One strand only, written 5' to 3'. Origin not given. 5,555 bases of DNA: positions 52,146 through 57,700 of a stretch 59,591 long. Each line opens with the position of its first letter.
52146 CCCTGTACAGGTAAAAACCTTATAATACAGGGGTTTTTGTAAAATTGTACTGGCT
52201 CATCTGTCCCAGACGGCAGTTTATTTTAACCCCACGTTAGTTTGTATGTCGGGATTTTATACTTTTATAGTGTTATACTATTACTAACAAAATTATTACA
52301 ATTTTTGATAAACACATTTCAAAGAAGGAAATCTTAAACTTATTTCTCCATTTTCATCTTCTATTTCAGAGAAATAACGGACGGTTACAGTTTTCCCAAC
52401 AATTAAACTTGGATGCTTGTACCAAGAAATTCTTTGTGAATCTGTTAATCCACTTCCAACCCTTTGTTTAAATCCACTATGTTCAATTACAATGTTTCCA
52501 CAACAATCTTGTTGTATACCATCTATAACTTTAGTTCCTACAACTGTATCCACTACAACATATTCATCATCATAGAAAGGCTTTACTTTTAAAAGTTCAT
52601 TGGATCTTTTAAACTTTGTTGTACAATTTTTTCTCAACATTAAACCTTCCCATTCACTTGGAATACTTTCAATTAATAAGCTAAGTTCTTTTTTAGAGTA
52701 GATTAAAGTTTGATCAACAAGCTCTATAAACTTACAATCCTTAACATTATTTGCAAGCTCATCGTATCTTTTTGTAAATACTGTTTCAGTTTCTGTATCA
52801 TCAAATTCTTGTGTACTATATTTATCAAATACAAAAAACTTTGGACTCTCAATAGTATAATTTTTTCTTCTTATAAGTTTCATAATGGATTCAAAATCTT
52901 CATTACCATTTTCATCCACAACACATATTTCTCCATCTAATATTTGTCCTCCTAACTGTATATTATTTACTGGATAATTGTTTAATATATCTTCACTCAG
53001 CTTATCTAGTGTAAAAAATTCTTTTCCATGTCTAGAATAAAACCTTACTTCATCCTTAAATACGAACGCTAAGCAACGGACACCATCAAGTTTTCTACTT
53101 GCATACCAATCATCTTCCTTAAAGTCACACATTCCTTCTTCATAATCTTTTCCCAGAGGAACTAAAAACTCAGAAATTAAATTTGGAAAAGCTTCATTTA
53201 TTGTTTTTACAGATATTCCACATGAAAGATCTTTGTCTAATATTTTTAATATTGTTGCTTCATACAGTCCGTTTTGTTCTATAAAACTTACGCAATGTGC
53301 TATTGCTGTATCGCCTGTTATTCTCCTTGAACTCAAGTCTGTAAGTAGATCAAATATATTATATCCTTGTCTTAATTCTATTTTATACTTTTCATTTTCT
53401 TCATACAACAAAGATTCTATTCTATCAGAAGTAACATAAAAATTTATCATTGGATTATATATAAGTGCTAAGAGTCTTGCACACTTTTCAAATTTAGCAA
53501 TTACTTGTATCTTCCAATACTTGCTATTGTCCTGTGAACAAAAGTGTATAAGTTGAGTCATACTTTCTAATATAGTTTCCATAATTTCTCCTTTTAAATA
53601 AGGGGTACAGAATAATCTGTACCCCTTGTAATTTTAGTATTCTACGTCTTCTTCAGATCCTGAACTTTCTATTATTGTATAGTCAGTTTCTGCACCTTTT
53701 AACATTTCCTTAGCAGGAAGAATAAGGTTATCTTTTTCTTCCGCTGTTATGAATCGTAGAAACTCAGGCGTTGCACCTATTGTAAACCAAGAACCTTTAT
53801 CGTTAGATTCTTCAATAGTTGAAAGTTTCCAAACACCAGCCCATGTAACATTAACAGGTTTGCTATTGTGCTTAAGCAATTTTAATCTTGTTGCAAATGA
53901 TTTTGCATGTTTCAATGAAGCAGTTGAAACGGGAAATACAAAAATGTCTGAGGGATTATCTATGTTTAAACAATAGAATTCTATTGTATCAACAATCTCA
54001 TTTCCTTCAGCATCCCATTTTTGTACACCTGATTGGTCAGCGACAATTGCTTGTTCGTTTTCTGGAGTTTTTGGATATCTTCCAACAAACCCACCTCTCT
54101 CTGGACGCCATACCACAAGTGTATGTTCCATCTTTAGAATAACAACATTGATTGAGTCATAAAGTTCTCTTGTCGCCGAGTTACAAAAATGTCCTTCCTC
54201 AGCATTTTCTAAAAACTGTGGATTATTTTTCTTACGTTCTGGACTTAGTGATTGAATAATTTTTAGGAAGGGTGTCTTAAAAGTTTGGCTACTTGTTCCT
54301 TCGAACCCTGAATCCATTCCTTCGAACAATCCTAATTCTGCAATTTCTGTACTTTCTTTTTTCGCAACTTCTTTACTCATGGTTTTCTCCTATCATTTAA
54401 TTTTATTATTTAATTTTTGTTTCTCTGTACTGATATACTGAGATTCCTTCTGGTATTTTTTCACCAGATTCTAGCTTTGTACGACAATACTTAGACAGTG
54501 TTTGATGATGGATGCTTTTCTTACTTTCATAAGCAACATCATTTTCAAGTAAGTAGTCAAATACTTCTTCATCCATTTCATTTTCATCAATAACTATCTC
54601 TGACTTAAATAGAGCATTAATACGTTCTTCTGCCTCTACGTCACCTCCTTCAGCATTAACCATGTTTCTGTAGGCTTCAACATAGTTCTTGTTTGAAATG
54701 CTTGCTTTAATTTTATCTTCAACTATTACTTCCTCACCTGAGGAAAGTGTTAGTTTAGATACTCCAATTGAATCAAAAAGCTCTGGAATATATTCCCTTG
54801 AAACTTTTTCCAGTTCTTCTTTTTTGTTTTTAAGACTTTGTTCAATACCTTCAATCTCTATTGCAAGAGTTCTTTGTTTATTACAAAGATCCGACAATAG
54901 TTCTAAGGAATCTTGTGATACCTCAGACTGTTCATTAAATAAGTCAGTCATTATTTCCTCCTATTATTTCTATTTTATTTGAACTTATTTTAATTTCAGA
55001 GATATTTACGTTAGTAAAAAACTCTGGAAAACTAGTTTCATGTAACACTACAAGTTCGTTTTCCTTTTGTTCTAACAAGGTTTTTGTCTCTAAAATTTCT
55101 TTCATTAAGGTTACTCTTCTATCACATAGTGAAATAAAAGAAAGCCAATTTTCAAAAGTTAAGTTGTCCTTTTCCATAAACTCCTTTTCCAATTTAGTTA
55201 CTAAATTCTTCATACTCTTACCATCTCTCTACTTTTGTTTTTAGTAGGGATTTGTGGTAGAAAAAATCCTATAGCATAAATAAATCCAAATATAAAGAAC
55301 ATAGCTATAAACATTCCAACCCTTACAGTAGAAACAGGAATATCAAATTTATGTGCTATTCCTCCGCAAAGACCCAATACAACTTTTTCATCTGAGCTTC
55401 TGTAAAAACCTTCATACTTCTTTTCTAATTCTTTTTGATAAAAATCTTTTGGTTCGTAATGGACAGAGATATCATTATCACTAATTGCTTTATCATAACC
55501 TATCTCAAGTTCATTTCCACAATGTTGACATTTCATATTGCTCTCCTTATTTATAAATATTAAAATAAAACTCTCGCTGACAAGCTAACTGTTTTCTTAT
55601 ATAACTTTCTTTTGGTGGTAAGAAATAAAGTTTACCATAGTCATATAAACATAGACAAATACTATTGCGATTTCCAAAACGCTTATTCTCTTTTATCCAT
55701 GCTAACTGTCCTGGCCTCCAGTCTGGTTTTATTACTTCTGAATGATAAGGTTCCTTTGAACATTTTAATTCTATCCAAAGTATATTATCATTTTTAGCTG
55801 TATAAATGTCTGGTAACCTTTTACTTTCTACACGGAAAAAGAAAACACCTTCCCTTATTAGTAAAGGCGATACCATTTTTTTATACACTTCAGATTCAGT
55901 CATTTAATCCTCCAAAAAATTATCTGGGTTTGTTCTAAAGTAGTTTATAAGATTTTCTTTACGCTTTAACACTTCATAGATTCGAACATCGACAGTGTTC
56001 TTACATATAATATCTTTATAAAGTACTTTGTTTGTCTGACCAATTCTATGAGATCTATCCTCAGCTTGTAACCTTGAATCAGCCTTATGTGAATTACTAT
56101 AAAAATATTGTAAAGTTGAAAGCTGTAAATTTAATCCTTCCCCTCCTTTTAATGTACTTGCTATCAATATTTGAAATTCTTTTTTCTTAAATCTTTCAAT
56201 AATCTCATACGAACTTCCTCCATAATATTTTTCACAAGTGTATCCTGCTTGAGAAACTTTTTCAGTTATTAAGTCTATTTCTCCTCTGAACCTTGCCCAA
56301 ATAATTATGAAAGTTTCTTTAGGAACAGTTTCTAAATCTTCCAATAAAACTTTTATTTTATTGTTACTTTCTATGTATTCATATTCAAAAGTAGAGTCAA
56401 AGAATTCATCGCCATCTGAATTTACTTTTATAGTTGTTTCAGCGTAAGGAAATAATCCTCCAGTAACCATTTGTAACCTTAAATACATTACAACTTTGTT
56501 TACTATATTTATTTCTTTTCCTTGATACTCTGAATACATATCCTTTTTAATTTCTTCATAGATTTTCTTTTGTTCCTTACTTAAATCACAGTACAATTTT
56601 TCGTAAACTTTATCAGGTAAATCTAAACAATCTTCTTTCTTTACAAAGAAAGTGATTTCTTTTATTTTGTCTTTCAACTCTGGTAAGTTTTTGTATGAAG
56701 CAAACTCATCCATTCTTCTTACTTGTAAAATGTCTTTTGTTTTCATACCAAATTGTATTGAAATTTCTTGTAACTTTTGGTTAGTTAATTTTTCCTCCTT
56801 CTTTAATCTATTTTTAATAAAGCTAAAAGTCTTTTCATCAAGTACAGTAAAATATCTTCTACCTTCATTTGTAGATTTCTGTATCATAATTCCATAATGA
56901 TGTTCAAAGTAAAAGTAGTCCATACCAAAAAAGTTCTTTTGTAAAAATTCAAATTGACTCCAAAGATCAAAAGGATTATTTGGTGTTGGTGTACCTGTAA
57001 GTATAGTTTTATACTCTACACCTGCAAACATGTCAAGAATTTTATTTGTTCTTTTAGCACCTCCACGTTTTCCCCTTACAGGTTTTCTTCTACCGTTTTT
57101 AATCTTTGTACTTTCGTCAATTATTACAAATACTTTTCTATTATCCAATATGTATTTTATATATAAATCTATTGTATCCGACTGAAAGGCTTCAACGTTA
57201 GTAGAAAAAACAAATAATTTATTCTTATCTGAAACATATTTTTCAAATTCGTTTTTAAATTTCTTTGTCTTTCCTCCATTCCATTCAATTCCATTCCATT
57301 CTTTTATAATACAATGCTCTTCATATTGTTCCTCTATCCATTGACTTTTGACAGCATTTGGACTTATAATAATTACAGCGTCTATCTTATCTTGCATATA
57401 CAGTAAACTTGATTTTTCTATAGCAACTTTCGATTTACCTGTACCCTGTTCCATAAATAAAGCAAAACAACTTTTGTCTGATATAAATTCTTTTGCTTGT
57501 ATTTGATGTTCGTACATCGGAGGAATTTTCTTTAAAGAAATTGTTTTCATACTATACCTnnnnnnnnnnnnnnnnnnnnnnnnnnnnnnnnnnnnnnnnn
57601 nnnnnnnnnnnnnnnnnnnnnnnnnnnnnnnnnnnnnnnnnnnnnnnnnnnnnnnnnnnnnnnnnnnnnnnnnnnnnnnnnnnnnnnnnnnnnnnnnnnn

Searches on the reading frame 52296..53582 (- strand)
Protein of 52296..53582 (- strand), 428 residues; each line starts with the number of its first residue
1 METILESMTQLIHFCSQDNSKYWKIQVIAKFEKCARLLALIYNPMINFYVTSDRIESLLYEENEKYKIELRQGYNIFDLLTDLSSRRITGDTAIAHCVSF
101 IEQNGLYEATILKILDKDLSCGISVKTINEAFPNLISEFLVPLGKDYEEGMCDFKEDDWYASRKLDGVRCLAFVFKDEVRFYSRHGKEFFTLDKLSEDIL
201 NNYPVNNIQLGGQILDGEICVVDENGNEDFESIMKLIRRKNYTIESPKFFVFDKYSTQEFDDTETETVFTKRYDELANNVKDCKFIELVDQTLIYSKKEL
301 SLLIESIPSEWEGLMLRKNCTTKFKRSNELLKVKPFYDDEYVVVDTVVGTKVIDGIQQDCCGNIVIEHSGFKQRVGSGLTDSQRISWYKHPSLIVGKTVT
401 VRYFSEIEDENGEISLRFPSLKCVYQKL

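Call 42: search_protein_families(library=phrogs, proteins=[window:52296-53582:-], max_evalue=0.001)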
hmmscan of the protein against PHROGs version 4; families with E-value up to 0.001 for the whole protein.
window:52296-53582:- (428 aa): 1 family
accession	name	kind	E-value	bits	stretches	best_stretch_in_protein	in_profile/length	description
phrog_114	-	DNA, RNA and nucleotide metabolism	9.3e-71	240.2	1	16-424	99-497/634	ATP-dependent DNA ligase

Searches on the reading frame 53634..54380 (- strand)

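Call 42: search_protein_families(library=phrogs, proteins=[window:53634-54380:-], max_evalue=0.001)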
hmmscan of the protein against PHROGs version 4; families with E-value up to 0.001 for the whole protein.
window:53634-54380:- (248 aa): 1 family
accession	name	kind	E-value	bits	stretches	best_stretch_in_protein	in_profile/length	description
phrog_2402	-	unknown function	8.1e-39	134.9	1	4-201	17-236/292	-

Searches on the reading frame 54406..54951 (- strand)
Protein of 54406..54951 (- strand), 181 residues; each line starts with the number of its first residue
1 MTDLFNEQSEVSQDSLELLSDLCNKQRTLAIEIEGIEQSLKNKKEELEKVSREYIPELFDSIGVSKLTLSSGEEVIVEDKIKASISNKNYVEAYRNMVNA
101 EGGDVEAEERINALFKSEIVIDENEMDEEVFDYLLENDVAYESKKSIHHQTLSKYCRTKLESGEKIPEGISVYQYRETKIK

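Call 42: search_protein_families(library=phrogs, proteins=[window:54406-54951:-], max_evalue=0.001)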
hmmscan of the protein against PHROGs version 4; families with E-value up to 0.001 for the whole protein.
window:54406-54951:- (181 aa): 1 family
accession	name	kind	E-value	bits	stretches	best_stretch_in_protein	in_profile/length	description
phrog_2378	-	unknown function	2.5e-20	74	1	5-181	14-185/189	-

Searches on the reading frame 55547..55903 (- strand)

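Call 42: search_protein_families(library=phrogs, proteins=[window:55547-55903:-], max_evalue=0.001)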
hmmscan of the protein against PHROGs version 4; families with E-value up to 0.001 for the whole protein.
window:55547-55903:- (118 aa): 1 family
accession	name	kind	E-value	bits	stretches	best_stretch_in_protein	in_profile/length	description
phrog_2165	-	DNA, RNA and nucleotide metabolism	4e-08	34.2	1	18-98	17-102/141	DNA helicase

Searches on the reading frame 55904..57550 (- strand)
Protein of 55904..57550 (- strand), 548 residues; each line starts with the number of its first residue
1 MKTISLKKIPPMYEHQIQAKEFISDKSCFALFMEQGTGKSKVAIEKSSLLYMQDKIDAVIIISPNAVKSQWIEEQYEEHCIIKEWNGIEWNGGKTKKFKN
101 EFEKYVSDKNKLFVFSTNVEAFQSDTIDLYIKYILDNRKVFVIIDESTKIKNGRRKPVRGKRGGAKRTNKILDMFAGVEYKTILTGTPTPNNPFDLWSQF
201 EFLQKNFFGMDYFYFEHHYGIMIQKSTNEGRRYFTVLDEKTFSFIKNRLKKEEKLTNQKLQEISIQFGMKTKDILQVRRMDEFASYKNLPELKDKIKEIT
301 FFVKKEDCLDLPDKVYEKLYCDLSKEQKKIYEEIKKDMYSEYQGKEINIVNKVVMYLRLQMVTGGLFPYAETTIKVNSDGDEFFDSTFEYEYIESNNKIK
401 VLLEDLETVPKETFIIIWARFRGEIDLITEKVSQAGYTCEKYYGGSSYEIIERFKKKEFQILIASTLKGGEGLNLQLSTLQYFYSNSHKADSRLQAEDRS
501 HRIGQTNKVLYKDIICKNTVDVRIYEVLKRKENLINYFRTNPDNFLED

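Call 42: search_protein_families(library=phrogs, proteins=[window:55904-57550:-], max_evalue=0.001)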
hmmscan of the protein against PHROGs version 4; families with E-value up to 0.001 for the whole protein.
window:55904-57550:- (548 aa): 3 families
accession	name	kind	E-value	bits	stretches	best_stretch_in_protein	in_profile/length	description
phrog_62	-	DNA, RNA and nucleotide metabolism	6.9e-94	316.5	1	11-538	696-1132/1881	DNA helicase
phrog_29996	-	unknown function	2e-11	43.6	1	458-537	1083-1162/1189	-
phrog_11354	-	unknown function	3.2e-08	34.3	1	449-533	14-99/116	-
